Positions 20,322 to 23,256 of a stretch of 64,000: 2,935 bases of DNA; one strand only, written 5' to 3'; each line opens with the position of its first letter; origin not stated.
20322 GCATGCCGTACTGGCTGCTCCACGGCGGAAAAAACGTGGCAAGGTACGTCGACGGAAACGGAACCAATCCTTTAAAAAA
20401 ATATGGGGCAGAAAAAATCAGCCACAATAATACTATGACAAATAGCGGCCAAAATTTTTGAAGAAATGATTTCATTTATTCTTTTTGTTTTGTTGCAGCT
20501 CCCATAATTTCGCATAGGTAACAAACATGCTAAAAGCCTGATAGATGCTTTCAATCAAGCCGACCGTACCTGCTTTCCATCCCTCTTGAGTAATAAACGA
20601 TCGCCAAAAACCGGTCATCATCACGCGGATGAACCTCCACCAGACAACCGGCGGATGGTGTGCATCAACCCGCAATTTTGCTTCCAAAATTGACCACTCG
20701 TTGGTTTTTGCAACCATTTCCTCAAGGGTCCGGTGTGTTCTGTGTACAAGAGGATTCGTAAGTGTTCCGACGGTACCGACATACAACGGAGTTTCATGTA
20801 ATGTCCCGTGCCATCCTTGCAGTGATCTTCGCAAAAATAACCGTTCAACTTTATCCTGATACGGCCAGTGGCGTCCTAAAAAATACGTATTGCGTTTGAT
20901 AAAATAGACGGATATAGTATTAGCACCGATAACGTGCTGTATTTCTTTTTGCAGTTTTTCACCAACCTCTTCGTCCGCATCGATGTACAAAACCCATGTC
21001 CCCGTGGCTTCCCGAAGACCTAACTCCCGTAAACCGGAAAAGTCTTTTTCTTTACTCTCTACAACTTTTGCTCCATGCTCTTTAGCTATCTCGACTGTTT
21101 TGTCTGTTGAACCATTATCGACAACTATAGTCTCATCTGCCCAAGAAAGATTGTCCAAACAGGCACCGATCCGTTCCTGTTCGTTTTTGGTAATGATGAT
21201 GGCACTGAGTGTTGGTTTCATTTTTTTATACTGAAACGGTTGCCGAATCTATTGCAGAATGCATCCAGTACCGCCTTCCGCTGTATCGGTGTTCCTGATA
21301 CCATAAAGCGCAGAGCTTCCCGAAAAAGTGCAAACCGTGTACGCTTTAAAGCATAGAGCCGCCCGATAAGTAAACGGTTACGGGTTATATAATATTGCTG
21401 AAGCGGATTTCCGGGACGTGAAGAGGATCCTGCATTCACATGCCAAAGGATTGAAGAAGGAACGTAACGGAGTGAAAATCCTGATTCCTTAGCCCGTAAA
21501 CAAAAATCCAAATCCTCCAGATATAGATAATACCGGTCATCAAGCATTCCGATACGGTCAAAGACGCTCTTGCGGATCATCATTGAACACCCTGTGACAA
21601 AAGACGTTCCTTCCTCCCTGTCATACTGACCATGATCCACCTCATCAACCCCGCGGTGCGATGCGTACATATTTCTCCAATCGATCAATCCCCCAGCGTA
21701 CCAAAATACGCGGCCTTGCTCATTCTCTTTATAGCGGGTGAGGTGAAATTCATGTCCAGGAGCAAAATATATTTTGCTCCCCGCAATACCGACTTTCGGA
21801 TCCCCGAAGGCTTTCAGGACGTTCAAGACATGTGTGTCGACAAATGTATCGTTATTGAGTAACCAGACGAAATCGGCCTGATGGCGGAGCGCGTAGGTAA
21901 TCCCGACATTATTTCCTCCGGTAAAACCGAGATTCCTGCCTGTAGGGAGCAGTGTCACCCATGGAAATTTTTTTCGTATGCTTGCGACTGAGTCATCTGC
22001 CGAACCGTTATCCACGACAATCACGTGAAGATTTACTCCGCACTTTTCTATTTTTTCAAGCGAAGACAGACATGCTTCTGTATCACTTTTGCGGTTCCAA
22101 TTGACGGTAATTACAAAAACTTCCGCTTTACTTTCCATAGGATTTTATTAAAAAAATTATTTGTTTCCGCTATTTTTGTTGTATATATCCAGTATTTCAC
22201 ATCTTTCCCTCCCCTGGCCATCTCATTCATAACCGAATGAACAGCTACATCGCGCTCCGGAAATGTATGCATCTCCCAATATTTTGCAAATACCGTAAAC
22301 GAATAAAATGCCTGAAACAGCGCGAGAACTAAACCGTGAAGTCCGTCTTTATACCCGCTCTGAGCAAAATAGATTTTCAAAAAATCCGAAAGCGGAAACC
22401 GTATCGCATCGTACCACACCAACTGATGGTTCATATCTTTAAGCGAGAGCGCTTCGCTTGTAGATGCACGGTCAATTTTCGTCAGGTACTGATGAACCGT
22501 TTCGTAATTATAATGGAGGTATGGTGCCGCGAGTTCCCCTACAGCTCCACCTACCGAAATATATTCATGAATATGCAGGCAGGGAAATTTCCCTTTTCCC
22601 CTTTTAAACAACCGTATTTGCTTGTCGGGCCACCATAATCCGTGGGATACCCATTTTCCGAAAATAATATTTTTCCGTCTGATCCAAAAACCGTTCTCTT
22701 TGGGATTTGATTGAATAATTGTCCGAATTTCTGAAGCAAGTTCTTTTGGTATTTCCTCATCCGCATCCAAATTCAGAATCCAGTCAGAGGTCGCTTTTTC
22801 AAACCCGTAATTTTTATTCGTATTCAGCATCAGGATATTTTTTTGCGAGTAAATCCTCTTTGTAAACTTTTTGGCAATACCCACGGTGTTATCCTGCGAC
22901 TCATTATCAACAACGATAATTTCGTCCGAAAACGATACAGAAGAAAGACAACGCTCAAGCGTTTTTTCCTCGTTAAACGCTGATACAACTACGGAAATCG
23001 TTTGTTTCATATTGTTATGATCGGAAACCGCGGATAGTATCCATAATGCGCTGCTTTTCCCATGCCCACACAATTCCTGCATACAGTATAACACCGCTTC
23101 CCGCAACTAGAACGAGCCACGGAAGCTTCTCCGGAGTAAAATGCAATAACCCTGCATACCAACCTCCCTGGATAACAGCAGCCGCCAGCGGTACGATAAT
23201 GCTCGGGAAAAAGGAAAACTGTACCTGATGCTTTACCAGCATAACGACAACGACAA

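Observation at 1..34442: A 34-kb surface-glycosylation super-locus with 15 GT-C membrane glycosyltransferases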

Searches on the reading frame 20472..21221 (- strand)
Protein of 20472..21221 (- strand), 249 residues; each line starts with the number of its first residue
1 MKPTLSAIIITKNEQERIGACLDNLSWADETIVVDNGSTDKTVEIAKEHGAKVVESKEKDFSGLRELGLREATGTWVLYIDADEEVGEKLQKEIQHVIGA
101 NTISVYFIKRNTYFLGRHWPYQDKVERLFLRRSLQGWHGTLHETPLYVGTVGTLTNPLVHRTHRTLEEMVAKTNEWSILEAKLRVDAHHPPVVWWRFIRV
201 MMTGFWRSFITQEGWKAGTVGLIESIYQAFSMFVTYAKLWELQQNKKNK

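Call 5: search_protein_families(library=pfam, proteins=[window:20472-21221:-], max_evalue=0.01)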
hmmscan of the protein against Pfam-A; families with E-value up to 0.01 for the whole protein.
window:20472-21221:- (249 aa): 2 families
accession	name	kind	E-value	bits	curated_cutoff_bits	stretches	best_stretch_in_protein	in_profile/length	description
PF00535.33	Glycos_transf_2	-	3.3e-20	73.1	23.3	1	6-119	1-129/168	Glycosyl transferase family 2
PF13704.12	Glyco_tranf_2_4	-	3.3e-06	27.9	27.5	1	12-84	1-82/98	Glycosyl transferase family 2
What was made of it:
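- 20472..21221 (-): G12, a soluble GT2 (249 aa). Pfam Glycos_transf_2 73 bits (call 5).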

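Call 21: search_protein_families(library=ncbifam, proteins=[window:20472-21221:-], max_evalue=0.001)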
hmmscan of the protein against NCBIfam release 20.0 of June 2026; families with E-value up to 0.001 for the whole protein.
window:20472-21221:- (249 aa): 10 families
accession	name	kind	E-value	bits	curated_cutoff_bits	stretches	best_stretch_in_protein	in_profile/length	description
TIGR04283.1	glyco_like_mftF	equivalog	2.8e-14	53.2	182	1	5-107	1-107/221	TIGR04283 family arsenosugar biosynthesis glycosyltransferase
TIGR04195.1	S_glycosyl_SunS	equivalog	3.8e-12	45.8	350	1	2-147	56-204/421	SunS family peptide S-glycosyltransferase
NF007482.0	PRK10073.1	equivalog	2.9e-10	39.7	423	1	2-103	5-115/334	glycosyltransferase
NF010496.0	PRK13915.1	equivalog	6.1e-08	32.1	262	1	4-59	32-94/307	glucosyl-3-phosphoglycerate synthase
TIGR04182.1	glyco_TIGR04182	equivalog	1.9e-07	30.8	325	1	7-84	4-83/293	S-layer glycoprotein N-glycosyltransferase AglJ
NF041391.1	DPhHxTase_Halo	equivalog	1e-06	27.9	375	1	11-84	3-79/213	dolichyl-phosphate hexose transferase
NF041875.1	EPS_EpsD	equivalog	3.9e-06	26.5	370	1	5-92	1-98/325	exopolysaccharide biosynthesis glycosyltransferase EpsD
TIGR03965.1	mycofact_glyco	equivalog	1.6e-05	23.9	280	1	4-84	75-165/467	mycofactocin biosynthesis glycosyltransferase MftF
NF038302.1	EPS_HpsE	equivalog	0.00046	19.2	300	1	22-84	20-97/307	hormogonium polysaccharide biosynthesis glycosyltransferase HpsE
NF047683.1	TeichurnBiosyTuaG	equivalog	0.00074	19.2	400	1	13-97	16-111/252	teichuronic acid biosynthesis protein TuaG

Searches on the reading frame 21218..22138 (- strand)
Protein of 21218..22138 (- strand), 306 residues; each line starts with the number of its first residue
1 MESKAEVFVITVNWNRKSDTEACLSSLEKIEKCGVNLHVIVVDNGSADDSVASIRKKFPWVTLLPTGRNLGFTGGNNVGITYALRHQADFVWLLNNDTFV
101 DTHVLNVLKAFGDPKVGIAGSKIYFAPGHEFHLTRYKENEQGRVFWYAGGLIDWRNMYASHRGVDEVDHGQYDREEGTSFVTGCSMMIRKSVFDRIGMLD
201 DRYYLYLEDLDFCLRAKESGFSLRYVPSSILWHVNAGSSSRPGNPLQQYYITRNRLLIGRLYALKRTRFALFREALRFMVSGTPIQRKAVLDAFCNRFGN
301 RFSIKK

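Call 5: search_protein_families(library=pfam, proteins=[window:21218-22138:-], max_evalue=0.01)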
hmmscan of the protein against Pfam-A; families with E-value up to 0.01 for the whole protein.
window:21218-22138:- (306 aa): 4 families
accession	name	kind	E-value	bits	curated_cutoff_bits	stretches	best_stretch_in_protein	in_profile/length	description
PF13641.12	Glyco_tranf_2_3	-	4.5e-15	56.7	27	1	7-237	3-215/230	Glycosyltransferase like family 2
PF00535.33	Glycos_transf_2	-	7.5e-14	52.4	23.3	1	9-196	2-167/168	Glycosyl transferase family 2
PF13632.12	Glyco_trans_2_3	-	3.8e-08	33.8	27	1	171-260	62-143/198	Glycosyl transferase family group 2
PF13506.12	Glyco_transf_21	-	0.00069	19.6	21.7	0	176-228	97-149/174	Glycosyl transferase family 21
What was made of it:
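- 21218..22138 (-): G13, a soluble GT2, rhamnosyltransferase-like (306 aa). Pfam GT2 families (call 5).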

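Call 21: search_protein_families(library=ncbifam, proteins=[window:21218-22138:-], max_evalue=0.001)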
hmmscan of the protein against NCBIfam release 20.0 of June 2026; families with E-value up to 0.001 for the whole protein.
window:21218-22138:- (306 aa): 9 families
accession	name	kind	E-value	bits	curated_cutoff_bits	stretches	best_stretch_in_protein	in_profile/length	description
TIGR01556.1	rhamnosyltran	subfamily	6.6e-18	64.9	200.55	2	178-264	145-241/281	rhamnosyltransferase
TIGR03965.1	mycofact_glyco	equivalog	1e-16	60.9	280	2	4-138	73-206/467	mycofactocin biosynthesis glycosyltransferase MftF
NF050113.1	gal_furan_GlfT1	equivalog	3.1e-10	39.9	330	1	12-110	6-103/290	galactofuranosyltransferase GlfT1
NF041875.1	EPS_EpsD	equivalog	1.8e-07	30.9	370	0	9-106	3-98/325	exopolysaccharide biosynthesis glycosyltransferase EpsD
TIGR04283.1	glyco_like_mftF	equivalog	5.3e-07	29.5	182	0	14-112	8-97/221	TIGR04283 family arsenosugar biosynthesis glycosyltransferase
NF007482.0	PRK10073.1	equivalog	1.9e-05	23.9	423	1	1-86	2-87/334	glycosyltransferase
NF038299.1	EPS_HpsN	equivalog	2.1e-05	23.7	425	1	182-235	166-222/317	hormogonium polysaccharide biosynthesis glycosyltransferase HpsN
TIGR03937.1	PgaC_IcaA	equivalog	3e-05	23.2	422.3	0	6-108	46-146/407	poly-beta-1,6-N-acetyl-D-glucosamine synthase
TIGR04242.1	nodulat_NodC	equivalog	0.00037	19.6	550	1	5-136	48-181/395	chitooligosaccharide synthase NodC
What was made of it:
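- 21218..22138 (-): Its best NCBIfam hit is TIGR01556 rhamnosyltransferase, below the cut-off (call 21).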

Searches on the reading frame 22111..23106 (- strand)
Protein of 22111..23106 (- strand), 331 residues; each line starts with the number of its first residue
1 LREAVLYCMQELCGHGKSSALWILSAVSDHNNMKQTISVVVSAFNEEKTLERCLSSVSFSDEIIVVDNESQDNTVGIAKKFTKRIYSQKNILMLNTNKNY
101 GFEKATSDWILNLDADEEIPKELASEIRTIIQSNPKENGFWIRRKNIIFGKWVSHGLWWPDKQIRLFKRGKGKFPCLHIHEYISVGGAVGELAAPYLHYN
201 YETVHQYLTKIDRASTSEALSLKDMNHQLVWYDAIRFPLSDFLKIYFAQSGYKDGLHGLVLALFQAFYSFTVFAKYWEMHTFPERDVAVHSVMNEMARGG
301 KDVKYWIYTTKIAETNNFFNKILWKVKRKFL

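Call 5: search_protein_families(library=pfam, proteins=[window:22111-23106:-], max_evalue=0.01)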
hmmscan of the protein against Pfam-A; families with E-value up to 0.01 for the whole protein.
window:22111-23106:- (331 aa): 4 families
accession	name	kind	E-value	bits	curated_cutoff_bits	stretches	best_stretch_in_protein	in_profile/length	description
PF00535.33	Glycos_transf_2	-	1.7e-22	80.6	23.3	1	38-173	1-148/168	Glycosyl transferase family 2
PF10111.15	Glyco_tranf_2_2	-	0.00017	21.6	27.3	1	38-133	1-108/276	Glycosyltransferase like family 2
PF13704.12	Glyco_tranf_2_4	-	0.00053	20.9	27.5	1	45-117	2-82/98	Glycosyl transferase family 2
PF13641.12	Glyco_tranf_2_3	-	0.0033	17.9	27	1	37-117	3-97/230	Glycosyltransferase like family 2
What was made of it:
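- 22111..23106 (-): G14, a soluble GT2 (likely start ATG 23010). Pfam Glycos_transf_2 80.6 bits (call 5).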

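Call 21: search_protein_families(library=ncbifam, proteins=[window:22111-23106:-], max_evalue=0.001)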
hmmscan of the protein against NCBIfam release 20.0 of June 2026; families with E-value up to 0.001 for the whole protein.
window:22111-23106:- (331 aa): 15 families
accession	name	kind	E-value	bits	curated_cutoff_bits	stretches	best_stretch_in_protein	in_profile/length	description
TIGR04283.1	glyco_like_mftF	equivalog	4.7e-14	52.5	182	1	37-159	1-127/221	TIGR04283 family arsenosugar biosynthesis glycosyltransferase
TIGR04195.1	S_glycosyl_SunS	equivalog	9.3e-10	37.9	350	1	34-127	56-151/421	SunS family peptide S-glycosyltransferase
NF007482.0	PRK10073.1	equivalog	1.4e-09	37.4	423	1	32-132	3-111/334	glycosyltransferase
NF010496.0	PRK13915.1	equivalog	1.7e-09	37.2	262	1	20-93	17-96/307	glucosyl-3-phosphoglycerate synthase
NF050050.1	ProtGlycPglI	equivalog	5.5e-08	32.5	500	1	36-123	3-100/306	GalNAc(5)-diNAcBac-PP-undecaprenol beta-1,3-glucosyltransferase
NF045692.1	OglycostaseCruG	equivalog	4.6e-07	29.1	600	1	28-127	34-148/386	2'-O-glycosyltransferase CruG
TIGR03937.1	PgaC_IcaA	equivalog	6.3e-06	25.4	422.3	1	31-125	41-144/407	poly-beta-1,6-N-acetyl-D-glucosamine synthase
NF038302.1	EPS_HpsE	equivalog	3.3e-05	23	300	1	38-133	4-113/307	hormogonium polysaccharide biosynthesis glycosyltransferase HpsE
NF047683.1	TeichurnBiosyTuaG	equivalog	0.00011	22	400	1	32-122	3-102/252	teichuronic acid biosynthesis protein TuaG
TIGR03111.1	glyc2_xrt_Gpos1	hypoth_equivalog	0.00012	21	363.95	1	35-125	49-150/439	TIGR03111 family XrtG-associated glycosyltransferase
NF007986.1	PRK10714.1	equivalog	0.00019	20.6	529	1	35-122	6-106/316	undecaprenyl-phosphate 4-deoxy-4-formamido-L-arabinose transferase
NF053739.1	GlytfEpsEBac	equivalog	0.00031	19.8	450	1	37-99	3-67/265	glycosyltransferase EpsE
TIGR03965.1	mycofact_glyco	equivalog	0.00034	19.6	280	1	32-116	71-164/467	mycofactocin biosynthesis glycosyltransferase MftF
NF041875.1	EPS_EpsD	equivalog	0.00065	19.2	370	1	37-125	1-98/325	exopolysaccharide biosynthesis glycosyltransferase EpsD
TIGR03469.1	HpnB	hypoth_equivalog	0.00082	18.5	379.25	0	35-97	44-111/386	hopene-associated glycosyltransferase HpnB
